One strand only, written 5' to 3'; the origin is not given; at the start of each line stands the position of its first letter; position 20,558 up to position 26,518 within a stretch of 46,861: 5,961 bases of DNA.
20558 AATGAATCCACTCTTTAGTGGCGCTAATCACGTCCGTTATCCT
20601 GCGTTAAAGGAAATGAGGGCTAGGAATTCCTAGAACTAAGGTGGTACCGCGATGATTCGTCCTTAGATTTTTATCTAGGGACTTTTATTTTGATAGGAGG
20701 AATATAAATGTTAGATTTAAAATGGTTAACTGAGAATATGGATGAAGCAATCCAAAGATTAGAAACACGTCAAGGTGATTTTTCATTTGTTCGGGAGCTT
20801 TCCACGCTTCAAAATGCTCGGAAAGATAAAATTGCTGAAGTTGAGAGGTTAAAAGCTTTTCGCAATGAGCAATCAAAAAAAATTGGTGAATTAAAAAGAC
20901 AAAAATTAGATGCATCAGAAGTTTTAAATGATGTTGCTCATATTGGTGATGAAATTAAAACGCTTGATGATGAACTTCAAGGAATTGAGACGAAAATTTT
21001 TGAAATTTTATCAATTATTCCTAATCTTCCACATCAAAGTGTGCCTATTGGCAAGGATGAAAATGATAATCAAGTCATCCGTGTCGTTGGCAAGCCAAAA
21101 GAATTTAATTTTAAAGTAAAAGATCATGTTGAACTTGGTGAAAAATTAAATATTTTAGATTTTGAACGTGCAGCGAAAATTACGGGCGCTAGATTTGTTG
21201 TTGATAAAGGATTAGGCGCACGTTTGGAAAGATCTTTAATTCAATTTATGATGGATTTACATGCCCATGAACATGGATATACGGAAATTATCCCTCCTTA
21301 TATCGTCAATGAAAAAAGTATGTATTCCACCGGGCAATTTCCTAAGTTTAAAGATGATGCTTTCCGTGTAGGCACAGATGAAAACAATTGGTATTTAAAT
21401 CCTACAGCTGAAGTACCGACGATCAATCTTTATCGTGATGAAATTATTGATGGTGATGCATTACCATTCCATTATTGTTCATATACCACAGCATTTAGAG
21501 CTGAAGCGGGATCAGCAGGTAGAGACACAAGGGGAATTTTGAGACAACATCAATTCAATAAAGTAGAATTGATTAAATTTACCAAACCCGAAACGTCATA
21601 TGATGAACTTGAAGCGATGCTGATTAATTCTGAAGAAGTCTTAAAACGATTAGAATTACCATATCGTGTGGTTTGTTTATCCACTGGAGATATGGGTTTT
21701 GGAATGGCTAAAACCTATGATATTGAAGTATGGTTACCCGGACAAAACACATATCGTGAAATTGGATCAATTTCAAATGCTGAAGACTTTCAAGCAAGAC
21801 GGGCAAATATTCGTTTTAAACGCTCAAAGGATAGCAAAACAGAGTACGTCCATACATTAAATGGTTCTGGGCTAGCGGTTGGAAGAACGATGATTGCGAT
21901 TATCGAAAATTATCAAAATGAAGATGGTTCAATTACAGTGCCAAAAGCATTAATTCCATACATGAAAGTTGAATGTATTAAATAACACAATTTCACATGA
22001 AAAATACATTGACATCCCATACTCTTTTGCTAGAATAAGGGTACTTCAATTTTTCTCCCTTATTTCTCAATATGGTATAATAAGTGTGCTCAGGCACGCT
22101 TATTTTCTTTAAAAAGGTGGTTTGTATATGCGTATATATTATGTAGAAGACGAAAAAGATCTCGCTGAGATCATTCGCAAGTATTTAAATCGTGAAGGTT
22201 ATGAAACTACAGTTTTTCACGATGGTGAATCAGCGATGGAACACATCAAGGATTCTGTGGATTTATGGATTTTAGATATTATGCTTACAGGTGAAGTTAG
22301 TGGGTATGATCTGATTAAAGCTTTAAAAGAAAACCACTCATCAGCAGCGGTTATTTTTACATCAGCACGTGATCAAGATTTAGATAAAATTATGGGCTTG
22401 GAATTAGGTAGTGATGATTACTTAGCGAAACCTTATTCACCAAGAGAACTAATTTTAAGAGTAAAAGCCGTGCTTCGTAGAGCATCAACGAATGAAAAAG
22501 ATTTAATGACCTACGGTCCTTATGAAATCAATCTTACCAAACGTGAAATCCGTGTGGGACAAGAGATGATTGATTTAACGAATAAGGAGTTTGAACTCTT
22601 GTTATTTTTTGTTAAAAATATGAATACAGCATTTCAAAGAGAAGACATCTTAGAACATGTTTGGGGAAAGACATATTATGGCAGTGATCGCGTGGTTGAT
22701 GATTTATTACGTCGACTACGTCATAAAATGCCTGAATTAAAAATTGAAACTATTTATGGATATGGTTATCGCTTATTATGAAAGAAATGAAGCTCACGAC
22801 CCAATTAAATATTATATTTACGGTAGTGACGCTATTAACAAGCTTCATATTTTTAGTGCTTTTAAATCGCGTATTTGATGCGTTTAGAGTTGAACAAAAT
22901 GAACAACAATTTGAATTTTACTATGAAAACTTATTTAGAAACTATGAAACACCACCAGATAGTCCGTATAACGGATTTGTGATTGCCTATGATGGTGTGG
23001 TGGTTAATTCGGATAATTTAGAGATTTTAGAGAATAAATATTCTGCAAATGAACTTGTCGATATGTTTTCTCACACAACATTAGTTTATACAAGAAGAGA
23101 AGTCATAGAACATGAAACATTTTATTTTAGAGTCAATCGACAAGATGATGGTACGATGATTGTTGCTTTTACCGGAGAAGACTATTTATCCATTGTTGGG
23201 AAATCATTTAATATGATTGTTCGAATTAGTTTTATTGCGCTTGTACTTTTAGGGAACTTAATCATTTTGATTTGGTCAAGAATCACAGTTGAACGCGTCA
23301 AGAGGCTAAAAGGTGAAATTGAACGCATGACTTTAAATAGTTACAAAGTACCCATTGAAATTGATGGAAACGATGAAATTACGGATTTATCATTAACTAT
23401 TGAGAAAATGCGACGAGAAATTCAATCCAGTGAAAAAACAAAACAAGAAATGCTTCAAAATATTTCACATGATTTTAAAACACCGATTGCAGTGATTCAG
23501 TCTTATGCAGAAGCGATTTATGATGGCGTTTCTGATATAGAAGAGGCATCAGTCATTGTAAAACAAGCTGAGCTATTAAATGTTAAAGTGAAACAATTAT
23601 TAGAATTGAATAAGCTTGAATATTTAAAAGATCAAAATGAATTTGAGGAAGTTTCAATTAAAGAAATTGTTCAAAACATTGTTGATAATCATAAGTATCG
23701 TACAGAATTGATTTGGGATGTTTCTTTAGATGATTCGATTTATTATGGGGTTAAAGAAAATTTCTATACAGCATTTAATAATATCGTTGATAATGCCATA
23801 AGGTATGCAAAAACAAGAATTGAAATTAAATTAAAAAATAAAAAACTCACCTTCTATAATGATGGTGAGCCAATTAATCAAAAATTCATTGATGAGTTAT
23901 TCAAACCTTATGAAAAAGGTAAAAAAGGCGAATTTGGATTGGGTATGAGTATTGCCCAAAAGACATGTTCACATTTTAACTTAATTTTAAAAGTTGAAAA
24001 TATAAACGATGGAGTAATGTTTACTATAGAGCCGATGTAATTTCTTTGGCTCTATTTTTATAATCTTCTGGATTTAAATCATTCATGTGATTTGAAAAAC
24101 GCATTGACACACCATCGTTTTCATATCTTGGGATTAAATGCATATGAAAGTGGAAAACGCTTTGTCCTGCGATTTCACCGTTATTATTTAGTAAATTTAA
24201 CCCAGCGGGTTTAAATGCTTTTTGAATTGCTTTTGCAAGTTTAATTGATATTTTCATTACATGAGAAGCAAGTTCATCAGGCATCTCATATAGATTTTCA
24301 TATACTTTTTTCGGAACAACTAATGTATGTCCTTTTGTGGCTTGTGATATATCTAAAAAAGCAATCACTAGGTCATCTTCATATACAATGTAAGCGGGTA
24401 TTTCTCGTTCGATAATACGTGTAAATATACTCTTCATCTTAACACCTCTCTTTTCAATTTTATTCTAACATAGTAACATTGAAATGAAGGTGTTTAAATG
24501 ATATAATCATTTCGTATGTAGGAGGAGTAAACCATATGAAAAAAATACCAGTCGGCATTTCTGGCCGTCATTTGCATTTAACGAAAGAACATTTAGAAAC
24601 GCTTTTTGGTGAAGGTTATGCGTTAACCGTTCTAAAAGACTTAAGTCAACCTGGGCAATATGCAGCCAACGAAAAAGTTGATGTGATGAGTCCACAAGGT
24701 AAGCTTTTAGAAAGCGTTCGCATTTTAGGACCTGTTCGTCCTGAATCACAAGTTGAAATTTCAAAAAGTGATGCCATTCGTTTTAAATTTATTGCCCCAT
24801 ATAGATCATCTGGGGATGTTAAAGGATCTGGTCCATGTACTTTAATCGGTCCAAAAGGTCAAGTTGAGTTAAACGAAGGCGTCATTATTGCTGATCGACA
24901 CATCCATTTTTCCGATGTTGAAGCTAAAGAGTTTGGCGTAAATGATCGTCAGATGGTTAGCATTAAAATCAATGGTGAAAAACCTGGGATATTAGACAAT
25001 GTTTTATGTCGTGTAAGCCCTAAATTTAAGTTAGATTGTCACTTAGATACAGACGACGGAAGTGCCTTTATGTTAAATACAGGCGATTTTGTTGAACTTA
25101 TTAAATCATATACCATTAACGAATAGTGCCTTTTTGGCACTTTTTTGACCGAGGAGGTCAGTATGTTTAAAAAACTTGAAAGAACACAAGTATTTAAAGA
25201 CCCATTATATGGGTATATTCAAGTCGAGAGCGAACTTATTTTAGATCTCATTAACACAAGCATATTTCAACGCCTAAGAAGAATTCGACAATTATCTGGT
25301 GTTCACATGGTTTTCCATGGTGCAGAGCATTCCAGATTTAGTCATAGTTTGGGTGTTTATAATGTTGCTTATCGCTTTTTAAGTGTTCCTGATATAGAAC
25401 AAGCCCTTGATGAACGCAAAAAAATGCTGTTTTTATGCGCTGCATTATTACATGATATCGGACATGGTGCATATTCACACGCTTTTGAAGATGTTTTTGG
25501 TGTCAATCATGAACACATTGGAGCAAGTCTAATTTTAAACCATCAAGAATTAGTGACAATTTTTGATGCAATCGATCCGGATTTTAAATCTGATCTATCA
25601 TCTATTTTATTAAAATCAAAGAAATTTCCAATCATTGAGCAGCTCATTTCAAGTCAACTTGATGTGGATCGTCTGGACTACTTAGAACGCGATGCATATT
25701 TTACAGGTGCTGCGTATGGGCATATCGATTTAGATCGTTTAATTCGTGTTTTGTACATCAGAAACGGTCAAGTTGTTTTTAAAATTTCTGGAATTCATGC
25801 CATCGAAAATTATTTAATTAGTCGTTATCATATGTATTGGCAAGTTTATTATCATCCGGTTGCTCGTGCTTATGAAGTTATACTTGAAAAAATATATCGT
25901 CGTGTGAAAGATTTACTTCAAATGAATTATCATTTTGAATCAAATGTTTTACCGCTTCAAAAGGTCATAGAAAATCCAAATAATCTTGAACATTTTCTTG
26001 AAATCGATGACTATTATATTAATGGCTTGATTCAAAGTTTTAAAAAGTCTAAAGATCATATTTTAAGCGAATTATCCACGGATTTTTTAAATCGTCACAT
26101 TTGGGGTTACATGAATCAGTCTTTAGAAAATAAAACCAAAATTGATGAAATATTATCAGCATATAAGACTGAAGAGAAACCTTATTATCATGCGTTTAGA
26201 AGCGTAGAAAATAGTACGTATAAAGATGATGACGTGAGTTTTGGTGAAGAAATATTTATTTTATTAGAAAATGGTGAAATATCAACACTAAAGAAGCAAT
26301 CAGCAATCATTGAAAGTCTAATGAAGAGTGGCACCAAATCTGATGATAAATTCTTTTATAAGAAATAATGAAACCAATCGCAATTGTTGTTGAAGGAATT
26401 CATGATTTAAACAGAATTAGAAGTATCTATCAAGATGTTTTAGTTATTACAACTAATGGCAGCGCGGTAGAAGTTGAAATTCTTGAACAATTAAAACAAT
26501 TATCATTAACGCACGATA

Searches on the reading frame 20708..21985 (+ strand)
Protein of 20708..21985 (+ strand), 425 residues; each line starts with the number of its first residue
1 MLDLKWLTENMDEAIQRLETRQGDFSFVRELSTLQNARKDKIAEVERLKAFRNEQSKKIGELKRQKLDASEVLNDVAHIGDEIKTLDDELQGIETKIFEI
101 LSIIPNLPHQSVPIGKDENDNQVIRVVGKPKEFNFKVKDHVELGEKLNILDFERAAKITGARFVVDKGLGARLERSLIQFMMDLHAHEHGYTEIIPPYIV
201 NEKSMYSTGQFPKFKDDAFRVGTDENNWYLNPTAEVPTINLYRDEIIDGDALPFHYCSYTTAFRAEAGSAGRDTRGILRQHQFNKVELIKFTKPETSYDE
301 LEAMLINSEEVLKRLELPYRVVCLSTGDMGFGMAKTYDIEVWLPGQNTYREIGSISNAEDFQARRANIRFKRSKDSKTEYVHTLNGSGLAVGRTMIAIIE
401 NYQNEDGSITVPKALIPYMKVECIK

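Call 55: search_protein_families(library=pfam, proteins=[window:20708-21985:+], max_evalue=0.00001)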
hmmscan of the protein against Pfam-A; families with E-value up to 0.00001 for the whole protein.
window:20708-21985:+ (425 aa): 2 families
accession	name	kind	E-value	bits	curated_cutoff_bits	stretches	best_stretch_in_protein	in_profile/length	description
PF00587.30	tRNA-synt_2b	-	5.2e-42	144.4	29.3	1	221-402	3-179/179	tRNA synthetase class II core domain (G, H, P, S and T)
PF02403.27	Seryl_tRNA_N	-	1.7e-24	86.6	28.2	1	1-108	1-108/108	Seryl-tRNA synthetase N-terminal domain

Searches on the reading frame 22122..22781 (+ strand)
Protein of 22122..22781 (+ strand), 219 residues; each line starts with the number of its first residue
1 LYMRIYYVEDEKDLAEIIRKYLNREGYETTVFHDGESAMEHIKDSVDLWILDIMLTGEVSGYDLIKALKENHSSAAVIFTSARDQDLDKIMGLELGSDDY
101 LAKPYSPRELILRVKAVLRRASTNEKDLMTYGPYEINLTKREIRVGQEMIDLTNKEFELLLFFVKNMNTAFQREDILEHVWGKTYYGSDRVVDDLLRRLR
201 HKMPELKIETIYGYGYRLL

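Call 55: search_protein_families(library=pfam, proteins=[window:22122-22781:+], max_evalue=0.00001)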
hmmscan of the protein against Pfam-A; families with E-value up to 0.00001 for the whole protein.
window:22122-22781:+ (219 aa): 2 families
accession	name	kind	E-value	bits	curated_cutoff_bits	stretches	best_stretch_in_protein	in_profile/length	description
PF00072.30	Response_reg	-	2.3e-22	79.7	30.2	1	6-114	2-110/111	Response regulator receiver domain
PF00486.34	Trans_reg_C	-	1.8e-20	73.2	26.2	1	148-218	2-77/77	Transcriptional regulatory protein, C terminal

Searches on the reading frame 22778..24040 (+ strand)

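Call 55: search_protein_families(library=pfam, proteins=[window:22778-24040:+], max_evalue=0.00001)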
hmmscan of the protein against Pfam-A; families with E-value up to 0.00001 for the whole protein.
window:22778-24040:+ (420 aa): 3 families
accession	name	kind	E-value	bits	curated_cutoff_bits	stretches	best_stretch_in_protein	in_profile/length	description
PF02518.31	HATPase_c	-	6.8e-11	43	26.4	1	327-406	4-93/111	Histidine kinase-, DNA gyrase B-, and HSP90-like ATPase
PF00512.31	HisKA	-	5.2e-09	36.5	26.9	1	222-281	2-64/66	His Kinase A (phospho-acceptor) domain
PF00672.30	HAMP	-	1.2e-06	29.1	25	1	168-216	4-52/53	HAMP domain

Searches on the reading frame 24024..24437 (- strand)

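Call 55: search_protein_families(library=pfam, proteins=[window:24024-24437:-], max_evalue=0.00001)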
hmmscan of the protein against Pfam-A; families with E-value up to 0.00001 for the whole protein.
window:24024-24437:- (137 aa): 2 families
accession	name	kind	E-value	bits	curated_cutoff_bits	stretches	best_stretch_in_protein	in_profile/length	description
PF01230.28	HIT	-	3.6e-30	104.9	21.5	1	11-106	2-97/98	HIT domain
PF11969.13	DcpS_C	-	3.6e-14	53.6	24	1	3-103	2-101/114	Scavenger mRNA decapping enzyme C-term binding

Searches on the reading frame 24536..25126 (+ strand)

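Call 55: search_protein_families(library=pfam, proteins=[window:24536-25126:+], max_evalue=0.00001)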
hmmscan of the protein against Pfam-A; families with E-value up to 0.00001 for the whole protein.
window:24536-25126:+ (196 aa): 1 family
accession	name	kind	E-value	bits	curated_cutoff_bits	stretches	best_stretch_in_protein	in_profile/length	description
PF06130.18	PTAC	-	9.3e-73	244.2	25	1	5-180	1-175/176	Phosphate propanoyltransferase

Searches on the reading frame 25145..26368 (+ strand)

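Call 56: search_protein_families(library=pfam, proteins=[window:25145-26368:+], max_evalue=0.00001)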
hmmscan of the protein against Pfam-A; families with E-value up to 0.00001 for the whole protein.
window:25145-26368:+ (407 aa): 2 families
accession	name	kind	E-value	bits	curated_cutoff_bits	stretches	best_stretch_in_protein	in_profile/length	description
PF19276.4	HD_assoc_2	-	2.2e-13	50.6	23.1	1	194-254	1-61/222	HD associated region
PF01966.28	HD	-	1.6e-10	41.7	22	1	64-182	1-115/116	HD domain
